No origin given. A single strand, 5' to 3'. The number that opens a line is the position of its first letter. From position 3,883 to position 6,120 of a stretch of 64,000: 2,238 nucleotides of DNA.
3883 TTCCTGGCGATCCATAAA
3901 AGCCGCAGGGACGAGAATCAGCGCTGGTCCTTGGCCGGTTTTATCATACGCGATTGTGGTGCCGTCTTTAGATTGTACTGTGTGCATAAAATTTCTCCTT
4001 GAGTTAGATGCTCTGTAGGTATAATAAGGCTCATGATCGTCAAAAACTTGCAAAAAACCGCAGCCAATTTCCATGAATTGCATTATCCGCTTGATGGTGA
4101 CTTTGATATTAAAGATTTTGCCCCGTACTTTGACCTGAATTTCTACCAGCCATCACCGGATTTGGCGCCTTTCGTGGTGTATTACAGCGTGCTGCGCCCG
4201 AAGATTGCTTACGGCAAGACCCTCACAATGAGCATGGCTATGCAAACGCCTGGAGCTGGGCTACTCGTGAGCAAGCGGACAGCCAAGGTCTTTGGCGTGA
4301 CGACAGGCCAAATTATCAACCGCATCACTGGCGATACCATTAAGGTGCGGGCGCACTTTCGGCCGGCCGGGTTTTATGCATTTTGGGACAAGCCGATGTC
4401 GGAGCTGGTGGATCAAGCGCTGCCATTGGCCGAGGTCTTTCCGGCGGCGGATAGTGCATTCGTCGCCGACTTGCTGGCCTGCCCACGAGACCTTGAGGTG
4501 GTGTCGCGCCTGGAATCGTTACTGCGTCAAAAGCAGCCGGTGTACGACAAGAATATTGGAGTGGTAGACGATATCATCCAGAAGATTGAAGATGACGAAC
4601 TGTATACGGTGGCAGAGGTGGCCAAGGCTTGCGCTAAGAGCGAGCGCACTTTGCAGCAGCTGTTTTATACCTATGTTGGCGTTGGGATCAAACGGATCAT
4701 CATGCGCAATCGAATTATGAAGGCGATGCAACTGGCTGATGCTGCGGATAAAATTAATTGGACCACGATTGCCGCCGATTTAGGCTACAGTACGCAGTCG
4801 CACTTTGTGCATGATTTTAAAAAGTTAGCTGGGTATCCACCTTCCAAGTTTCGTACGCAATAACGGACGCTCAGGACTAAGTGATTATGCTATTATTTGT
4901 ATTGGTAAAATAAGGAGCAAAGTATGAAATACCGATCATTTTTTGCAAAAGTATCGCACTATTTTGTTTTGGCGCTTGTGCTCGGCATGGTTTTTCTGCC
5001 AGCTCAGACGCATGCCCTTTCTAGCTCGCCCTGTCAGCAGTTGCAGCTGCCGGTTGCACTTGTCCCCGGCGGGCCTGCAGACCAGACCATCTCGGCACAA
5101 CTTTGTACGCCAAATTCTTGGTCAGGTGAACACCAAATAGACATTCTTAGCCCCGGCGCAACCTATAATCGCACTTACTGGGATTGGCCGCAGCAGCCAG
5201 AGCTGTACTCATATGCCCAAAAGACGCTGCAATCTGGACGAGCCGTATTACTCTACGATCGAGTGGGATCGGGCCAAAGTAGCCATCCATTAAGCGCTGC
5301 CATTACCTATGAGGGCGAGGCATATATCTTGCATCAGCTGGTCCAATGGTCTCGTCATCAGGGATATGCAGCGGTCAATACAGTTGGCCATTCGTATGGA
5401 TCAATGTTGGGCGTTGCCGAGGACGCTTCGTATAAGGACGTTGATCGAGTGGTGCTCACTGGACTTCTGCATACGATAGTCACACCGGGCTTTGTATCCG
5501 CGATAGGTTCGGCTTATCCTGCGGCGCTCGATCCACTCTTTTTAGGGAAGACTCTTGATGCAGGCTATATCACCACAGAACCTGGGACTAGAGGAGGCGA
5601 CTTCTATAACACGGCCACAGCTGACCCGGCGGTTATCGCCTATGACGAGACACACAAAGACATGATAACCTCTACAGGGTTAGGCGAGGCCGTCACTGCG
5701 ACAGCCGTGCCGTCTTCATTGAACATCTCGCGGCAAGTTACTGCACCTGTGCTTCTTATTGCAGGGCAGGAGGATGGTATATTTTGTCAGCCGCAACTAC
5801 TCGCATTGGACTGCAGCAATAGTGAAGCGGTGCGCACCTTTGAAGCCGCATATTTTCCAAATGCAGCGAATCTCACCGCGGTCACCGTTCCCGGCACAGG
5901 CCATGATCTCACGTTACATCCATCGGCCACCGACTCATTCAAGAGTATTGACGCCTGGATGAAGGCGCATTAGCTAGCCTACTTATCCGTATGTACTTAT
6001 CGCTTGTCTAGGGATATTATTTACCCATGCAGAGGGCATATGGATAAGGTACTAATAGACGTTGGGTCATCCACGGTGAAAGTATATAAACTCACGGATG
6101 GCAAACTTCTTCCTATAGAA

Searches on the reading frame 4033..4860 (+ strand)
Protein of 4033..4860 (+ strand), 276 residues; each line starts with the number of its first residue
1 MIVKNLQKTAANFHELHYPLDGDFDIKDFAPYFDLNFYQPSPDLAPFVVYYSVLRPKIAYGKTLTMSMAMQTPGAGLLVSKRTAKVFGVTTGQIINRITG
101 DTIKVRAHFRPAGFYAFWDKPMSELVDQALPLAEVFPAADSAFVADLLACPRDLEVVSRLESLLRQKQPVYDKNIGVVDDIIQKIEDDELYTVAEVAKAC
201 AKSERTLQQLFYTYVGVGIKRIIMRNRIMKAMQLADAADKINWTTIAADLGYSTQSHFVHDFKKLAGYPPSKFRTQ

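Call 74: search_protein_families(library=pfam, proteins=[window:4033-4860:+], max_evalue=0.001)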
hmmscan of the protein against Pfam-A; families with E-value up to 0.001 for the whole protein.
window:4033-4860:+ (276 aa): 4 families
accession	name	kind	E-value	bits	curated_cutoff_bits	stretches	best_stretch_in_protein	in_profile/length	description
PF12833.13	HTH_18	-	2.6e-16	60.1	33.6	1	197-275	2-79/80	Helix-turn-helix domain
PF20240.3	DUF6597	-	7e-10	39.4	27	1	38-130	3-102/103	Domain of unknown function (DUF6597)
PF00165.29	HTH_AraC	-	9.8e-09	35.6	26.6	0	236-275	4-42/42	Bacterial regulatory helix-turn-helix proteins, AraC family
PF13384.12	HTH_23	-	0.00063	19.9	24.6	0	186-214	15-41/50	Homeodomain-like domain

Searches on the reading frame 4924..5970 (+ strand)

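Call 74: search_protein_families(library=pfam, proteins=[window:4924-5970:+], max_evalue=0.001)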
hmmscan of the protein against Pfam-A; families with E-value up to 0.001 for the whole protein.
window:4924-5970:+ (349 aa): 2 families
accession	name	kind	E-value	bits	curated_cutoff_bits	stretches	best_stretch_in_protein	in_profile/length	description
PF12697.13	Abhydrolase_6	-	4.8e-11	44.2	26.3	1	75-334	3-212/217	Alpha/beta hydrolase family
PF00561.26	Abhydrolase_1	-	8.2e-08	32.6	25.8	1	99-286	20-212/245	alpha/beta hydrolase fold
